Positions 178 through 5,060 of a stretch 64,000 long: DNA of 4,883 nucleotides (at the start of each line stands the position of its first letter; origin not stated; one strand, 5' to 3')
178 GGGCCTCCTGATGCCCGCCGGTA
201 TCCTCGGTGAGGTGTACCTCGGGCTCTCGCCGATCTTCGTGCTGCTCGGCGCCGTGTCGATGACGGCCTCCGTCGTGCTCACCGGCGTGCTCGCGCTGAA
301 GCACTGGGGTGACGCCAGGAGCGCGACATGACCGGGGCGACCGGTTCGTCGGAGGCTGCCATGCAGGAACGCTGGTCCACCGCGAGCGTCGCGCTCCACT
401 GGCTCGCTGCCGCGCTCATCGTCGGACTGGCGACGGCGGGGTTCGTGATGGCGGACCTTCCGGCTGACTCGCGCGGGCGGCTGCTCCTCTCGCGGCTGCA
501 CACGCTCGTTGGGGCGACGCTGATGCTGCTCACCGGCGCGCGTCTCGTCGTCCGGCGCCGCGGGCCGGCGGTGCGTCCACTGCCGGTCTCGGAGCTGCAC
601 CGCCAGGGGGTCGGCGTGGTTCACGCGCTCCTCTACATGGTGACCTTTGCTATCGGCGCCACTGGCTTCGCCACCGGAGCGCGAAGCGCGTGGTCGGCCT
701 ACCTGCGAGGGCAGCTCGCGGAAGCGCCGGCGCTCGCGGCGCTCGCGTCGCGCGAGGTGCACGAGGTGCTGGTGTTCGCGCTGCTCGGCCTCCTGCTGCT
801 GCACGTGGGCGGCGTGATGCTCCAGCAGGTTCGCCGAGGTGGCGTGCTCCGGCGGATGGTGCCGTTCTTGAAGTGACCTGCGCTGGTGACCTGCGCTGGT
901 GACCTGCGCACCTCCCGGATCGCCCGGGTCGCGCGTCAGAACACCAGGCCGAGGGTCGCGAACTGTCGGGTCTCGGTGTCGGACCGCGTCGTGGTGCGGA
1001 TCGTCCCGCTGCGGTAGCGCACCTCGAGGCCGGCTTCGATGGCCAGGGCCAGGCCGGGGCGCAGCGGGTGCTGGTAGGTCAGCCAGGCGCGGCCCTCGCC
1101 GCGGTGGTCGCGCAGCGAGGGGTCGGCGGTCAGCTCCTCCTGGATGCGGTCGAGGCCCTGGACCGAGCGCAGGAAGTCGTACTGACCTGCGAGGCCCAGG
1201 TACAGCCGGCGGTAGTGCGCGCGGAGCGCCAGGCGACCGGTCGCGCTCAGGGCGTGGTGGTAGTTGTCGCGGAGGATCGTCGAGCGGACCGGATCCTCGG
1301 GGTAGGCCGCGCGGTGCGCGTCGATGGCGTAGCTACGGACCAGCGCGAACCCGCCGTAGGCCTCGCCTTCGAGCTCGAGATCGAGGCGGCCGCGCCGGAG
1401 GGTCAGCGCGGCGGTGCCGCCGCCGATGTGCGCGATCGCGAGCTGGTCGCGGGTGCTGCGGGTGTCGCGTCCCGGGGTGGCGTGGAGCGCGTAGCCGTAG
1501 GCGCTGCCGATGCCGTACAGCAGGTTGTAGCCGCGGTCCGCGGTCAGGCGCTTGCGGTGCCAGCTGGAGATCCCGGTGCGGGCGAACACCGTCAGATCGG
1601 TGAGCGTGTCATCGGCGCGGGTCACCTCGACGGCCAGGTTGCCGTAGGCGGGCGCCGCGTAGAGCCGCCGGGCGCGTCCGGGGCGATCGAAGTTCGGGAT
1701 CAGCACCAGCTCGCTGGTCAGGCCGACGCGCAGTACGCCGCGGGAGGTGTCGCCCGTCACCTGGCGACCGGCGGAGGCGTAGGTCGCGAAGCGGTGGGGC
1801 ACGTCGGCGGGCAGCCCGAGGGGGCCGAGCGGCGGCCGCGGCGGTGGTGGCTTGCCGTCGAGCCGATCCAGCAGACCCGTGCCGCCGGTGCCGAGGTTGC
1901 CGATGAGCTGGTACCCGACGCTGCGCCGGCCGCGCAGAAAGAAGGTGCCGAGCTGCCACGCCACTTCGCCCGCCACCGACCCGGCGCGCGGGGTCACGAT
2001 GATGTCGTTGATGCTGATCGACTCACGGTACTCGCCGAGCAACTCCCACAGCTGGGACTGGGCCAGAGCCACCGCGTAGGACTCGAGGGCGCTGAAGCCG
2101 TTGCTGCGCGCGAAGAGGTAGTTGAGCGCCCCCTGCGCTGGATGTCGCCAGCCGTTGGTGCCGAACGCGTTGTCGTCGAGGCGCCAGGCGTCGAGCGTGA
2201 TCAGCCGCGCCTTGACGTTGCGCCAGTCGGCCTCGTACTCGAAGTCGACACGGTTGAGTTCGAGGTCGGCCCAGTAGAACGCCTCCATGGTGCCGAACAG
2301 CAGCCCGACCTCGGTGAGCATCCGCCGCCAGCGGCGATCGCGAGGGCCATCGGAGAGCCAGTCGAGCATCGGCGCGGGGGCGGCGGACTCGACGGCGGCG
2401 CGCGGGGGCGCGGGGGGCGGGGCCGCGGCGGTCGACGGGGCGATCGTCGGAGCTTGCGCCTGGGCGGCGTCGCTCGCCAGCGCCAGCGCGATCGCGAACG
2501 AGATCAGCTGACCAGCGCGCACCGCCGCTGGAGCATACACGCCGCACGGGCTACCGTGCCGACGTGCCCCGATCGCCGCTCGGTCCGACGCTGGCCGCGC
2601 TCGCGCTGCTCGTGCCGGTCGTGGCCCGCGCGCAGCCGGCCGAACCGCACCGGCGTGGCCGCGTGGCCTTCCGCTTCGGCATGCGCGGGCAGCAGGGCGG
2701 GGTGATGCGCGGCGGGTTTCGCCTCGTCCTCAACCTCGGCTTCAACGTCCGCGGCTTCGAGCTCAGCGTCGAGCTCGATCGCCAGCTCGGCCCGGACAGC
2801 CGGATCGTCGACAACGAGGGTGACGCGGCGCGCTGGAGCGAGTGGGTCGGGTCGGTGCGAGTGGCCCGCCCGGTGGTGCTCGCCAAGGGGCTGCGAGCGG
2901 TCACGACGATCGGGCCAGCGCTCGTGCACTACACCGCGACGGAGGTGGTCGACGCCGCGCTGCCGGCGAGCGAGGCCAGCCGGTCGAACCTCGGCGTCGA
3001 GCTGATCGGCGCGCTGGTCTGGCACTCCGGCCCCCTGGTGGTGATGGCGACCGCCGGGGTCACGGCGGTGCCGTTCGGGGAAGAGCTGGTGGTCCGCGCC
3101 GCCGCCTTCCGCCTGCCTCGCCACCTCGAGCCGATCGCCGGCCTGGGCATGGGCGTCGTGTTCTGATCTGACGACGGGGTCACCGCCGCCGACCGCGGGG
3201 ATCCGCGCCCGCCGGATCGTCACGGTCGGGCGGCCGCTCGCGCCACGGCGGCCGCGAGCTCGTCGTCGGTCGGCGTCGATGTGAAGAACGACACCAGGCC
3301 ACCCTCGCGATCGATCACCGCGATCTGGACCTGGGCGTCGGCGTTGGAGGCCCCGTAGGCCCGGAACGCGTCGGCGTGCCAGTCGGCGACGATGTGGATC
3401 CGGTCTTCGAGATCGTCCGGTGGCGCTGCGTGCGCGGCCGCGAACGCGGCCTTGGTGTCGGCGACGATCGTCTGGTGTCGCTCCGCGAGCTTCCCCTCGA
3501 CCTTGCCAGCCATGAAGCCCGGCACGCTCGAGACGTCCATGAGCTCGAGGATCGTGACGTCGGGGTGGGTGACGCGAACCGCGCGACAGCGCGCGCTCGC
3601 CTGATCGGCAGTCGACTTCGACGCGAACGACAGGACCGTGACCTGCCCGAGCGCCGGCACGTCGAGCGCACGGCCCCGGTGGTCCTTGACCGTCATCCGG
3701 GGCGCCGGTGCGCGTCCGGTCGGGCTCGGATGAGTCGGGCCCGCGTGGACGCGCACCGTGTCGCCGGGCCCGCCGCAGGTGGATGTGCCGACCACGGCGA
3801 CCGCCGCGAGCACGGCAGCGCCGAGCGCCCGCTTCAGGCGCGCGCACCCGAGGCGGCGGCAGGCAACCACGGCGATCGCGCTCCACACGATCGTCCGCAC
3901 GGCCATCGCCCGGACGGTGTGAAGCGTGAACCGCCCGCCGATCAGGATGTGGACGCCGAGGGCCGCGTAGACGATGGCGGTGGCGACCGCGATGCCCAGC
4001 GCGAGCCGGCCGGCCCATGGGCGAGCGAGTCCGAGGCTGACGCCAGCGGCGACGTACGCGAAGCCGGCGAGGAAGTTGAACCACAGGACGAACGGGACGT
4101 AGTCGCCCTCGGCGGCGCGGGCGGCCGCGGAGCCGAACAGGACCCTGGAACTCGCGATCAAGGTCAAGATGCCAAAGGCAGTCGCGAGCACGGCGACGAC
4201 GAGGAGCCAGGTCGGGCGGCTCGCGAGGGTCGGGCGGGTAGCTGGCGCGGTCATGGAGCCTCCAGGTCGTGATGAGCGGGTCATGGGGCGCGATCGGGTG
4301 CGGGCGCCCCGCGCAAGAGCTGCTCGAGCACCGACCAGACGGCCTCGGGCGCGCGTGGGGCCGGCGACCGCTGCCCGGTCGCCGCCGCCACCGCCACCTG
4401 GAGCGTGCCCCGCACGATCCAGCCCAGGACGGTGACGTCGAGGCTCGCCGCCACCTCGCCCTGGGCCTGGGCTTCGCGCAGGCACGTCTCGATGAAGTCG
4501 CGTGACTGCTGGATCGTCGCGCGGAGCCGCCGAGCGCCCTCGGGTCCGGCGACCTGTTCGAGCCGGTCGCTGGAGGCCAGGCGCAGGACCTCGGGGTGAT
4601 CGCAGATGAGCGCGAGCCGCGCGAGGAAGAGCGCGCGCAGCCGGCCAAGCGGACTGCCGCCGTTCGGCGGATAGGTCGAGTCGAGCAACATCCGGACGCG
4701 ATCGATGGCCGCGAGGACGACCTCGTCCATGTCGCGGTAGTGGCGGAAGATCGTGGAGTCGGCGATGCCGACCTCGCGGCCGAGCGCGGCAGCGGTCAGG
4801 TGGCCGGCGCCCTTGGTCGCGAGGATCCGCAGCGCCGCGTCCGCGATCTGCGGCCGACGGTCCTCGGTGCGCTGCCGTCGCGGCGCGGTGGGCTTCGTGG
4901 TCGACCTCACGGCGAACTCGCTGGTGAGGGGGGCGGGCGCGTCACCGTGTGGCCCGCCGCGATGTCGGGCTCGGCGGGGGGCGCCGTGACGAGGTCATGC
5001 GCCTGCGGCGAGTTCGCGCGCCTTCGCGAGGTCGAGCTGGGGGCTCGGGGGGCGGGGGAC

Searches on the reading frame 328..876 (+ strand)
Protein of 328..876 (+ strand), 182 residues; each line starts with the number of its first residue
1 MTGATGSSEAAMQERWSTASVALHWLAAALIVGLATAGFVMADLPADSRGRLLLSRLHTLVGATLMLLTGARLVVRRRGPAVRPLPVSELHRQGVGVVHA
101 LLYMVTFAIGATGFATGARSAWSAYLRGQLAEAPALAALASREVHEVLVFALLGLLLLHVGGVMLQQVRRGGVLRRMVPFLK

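Call 47: search_protein_families(library=pfam, proteins=[window:328-876:+], max_evalue=0.0001)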
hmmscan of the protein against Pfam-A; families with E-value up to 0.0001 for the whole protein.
window:328-876:+ (182 aa): 1 family
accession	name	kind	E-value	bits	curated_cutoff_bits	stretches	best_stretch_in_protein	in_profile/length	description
PF01292.26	Ni_hydr_CYTB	-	2.6e-21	76.6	30.1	1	15-179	1-178/179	Prokaryotic cytochrome b561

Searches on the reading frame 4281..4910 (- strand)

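Call 47: search_protein_families(library=pfam, proteins=[window:4281-4910:-], max_evalue=0.0001)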
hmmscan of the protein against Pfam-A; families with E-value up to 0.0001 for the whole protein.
window:4281-4910:- (209 aa): 3 families
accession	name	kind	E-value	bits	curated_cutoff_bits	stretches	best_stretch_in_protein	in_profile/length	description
PF00440.29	TetR_N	-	6.3e-08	32.7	24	1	22-68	1-47/47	Bacterial regulatory proteins, tetR family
PF16925.10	TetR_C_13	-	1.4e-06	29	27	1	127-185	43-101/109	Tetracyclin repressor-like, C-terminal domain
PF16859.10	TetR_C_11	-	1.2e-05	26.1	32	1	81-173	1-93/113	Tetracyclin repressor-like, C-terminal domain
